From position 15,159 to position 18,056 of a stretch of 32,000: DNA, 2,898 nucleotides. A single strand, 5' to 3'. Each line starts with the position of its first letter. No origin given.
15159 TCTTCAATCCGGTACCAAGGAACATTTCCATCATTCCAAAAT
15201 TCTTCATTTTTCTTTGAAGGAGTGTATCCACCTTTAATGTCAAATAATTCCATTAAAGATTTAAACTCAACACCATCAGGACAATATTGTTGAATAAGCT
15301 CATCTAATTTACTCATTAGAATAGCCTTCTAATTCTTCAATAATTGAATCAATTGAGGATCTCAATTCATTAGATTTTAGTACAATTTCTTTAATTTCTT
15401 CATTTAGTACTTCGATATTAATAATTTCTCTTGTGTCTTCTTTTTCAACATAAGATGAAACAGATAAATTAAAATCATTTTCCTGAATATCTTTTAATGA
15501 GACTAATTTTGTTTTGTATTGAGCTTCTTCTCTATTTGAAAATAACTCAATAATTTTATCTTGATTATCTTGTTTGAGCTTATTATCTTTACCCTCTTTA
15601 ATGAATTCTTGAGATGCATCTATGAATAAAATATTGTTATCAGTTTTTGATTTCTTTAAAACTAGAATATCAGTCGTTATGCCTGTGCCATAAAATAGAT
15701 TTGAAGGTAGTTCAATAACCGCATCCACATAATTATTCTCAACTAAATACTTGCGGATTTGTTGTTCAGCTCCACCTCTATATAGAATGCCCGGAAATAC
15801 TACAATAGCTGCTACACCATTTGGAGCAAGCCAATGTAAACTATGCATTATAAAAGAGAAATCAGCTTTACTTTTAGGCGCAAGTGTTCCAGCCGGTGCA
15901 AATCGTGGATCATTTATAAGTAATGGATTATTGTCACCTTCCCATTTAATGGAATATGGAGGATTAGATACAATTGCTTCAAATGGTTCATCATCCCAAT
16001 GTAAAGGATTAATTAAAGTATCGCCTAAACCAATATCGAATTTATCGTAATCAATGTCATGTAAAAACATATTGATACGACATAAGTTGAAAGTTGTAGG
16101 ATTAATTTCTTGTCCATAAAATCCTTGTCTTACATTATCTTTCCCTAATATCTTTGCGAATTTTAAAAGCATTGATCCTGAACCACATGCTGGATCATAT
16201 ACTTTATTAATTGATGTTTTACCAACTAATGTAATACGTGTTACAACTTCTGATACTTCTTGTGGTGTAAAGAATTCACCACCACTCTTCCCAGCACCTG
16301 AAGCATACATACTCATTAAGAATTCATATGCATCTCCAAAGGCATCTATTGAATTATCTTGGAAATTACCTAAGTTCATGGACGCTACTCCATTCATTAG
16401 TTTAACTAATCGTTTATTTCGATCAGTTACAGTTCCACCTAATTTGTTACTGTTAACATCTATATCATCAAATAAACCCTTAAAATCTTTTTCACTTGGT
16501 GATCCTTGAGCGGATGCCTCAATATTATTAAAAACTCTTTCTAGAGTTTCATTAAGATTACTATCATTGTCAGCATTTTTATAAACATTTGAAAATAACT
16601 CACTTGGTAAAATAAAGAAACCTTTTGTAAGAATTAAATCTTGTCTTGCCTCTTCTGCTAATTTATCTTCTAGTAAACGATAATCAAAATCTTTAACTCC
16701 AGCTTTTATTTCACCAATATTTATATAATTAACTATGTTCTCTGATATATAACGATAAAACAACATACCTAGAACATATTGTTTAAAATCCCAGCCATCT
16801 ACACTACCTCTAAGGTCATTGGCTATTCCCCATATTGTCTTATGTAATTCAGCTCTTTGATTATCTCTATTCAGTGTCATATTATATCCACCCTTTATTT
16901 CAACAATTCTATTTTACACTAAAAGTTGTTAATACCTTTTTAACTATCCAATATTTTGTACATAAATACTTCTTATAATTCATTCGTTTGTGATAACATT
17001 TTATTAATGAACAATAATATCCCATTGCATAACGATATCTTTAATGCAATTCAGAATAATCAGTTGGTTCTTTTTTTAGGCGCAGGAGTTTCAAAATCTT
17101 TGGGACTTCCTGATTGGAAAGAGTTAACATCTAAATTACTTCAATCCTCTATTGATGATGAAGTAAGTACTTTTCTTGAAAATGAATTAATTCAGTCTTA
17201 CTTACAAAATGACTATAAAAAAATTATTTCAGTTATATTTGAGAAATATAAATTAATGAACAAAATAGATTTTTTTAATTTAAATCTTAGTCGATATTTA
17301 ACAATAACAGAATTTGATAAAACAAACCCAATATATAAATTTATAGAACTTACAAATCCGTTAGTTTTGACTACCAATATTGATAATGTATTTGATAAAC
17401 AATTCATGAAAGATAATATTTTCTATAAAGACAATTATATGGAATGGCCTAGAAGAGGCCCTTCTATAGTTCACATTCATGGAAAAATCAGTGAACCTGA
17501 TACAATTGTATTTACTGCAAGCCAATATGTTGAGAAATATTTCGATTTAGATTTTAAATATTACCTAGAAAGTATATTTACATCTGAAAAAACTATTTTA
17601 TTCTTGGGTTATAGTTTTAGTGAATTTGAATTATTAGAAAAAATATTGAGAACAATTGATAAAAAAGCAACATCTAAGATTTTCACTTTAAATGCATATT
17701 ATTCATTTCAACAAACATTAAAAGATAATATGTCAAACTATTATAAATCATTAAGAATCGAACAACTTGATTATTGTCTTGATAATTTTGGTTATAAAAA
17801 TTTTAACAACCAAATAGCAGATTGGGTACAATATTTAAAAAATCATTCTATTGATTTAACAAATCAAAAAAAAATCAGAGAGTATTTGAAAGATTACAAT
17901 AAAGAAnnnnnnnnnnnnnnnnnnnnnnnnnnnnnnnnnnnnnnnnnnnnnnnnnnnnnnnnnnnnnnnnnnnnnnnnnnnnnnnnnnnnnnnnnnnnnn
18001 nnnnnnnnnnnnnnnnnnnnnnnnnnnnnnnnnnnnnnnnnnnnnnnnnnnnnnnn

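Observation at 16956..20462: Giant, extremely AT-rich SIR2-domain protein divergent from the type I R-M operon: a candidate single-gene NAD+-depleting defence with an unrecognisable ~870-aa C-terminal region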

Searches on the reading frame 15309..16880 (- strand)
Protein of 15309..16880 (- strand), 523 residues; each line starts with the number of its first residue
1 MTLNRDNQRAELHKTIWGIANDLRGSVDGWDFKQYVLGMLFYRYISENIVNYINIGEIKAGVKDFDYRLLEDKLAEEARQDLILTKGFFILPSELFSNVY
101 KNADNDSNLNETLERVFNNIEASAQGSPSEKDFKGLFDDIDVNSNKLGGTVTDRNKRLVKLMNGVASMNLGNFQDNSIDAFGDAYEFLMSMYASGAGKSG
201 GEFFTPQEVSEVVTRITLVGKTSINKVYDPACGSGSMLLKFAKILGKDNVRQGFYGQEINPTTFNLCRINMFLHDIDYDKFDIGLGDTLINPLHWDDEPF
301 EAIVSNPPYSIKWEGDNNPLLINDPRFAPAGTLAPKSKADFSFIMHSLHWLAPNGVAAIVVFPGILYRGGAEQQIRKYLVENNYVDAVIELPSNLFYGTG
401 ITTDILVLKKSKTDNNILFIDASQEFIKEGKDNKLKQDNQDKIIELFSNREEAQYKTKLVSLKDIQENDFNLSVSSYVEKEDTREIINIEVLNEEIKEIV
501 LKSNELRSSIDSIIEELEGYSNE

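Call 11: search_protein_families(library=pfam, proteins=[window:15309-16880:-], max_evalue=0.001)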
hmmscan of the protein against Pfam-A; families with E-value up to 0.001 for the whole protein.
window:15309-16880:- (523 aa): 3 families
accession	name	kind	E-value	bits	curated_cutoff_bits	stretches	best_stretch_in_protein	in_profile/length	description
PF02384.22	N6_Mtase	-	2.9e-112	375.4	20.4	1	177-485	2-310/311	N-6 DNA Methylase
PF12161.14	HsdM_N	-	9.8e-20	72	24.5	1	12-163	1-133/135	HsdM N-terminal domain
PF07669.17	Eco57I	-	0.00034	21.2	25.3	1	255-394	4-169/171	Eco57I restriction-modification methylase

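Call 26: search_protein_families(library=padloc, proteins=[window:15309-16880:-], max_evalue=0.01)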
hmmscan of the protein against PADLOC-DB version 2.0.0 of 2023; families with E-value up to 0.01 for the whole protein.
window:15309-16880:- (523 aa): 37 families (the best 25 are shown)
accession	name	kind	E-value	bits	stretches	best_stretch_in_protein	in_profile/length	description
PDLC03022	MTase_I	-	1.3e-129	431.9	1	10-489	4-485/857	Type I methyltransferase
PDLC03027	MTase_I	-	2.2e-95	318.8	2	106-490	70-449/810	Type I methyltransferase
PDLC03031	MTase_I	-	5.9e-77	257.6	1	11-490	7-496/834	Type I methyltransferase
PDLC03032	MTase_I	-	6.7e-70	234.3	2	129-491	86-452/1001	Type I methyltransferase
PDLC03020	MTase_I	-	4.4e-59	198.6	1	11-402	5-397/410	Type I methyltransferase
PDLC03033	MTase_I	-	2.2e-55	186.7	1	28-506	29-520/541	Type I methyltransferase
PDLC03021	MTase_I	-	3e-55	186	1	90-515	60-490/491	Type I methyltransferase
PDLC03240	MTase_II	-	4.1e-52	175.6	1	11-499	7-488/511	Type II methyltransferase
PDLC04134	mad2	-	8.4e-52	174.6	1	7-449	136-486/492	mads_2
PDLC03019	MTase_I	-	1.3e-50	170.6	1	13-511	9-496/932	Type I methyltransferase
PDLC03029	MTase_I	-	1.2e-48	164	1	7-463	4-463/661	Type I methyltransferase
PDLC03028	MTase_I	-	1e-47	160.9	1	11-498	728-1210/1236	Type I methyltransferase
PDLC03038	MTase_I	-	1.1e-46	157.1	1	11-512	8-488/896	Type I methyltransferase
PDLC03039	MTase_I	-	4.2e-45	152.1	1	10-522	5-495/708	Type I methyltransferase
PDLC03026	MTase_I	-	2.9e-41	140.1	1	156-518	101-478/487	Type I methyltransferase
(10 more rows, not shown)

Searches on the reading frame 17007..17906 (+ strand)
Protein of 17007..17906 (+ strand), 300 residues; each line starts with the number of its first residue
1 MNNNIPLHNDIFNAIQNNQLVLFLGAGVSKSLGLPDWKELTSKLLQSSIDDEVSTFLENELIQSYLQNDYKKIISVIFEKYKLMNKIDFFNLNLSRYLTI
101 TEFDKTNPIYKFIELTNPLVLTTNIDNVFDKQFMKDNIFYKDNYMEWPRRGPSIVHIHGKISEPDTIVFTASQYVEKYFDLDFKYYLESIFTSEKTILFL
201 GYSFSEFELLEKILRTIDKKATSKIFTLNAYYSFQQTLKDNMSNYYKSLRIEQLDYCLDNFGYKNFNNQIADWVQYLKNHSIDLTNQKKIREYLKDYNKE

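Call 9: search_protein_families(library=padloc, proteins=[window:17007-17906:+], max_evalue=1)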
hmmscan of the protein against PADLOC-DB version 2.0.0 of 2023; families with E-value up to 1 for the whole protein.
window:17007-17906:+ (300 aa): 8 families
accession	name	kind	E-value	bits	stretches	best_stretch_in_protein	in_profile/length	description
PDLC04166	Dsr1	-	9.4e-53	177.3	1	7-300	12-307/1227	-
PDLC03856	LmuA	-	2.1e-19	68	1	13-257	10-252/433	-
PDLC00407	ThsA1|ThsA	-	5e-12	43.2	1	8-224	10-215/478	STALD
PDLC00409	ThsA1|ThsA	-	1.3e-10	39.1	1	9-220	12-212/242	STALD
PDLC04167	Dsr1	-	7.5e-08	28.5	1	5-279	10-291/1248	-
PDLC04093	SIR2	-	1.2e-05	22.5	2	16-93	21-106/395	-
PDLC04082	SIR2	-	3.5e-05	20.9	1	17-55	15-52/345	-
PDLC04087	SIR2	-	5.6e-05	20.2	2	14-52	13-51/343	-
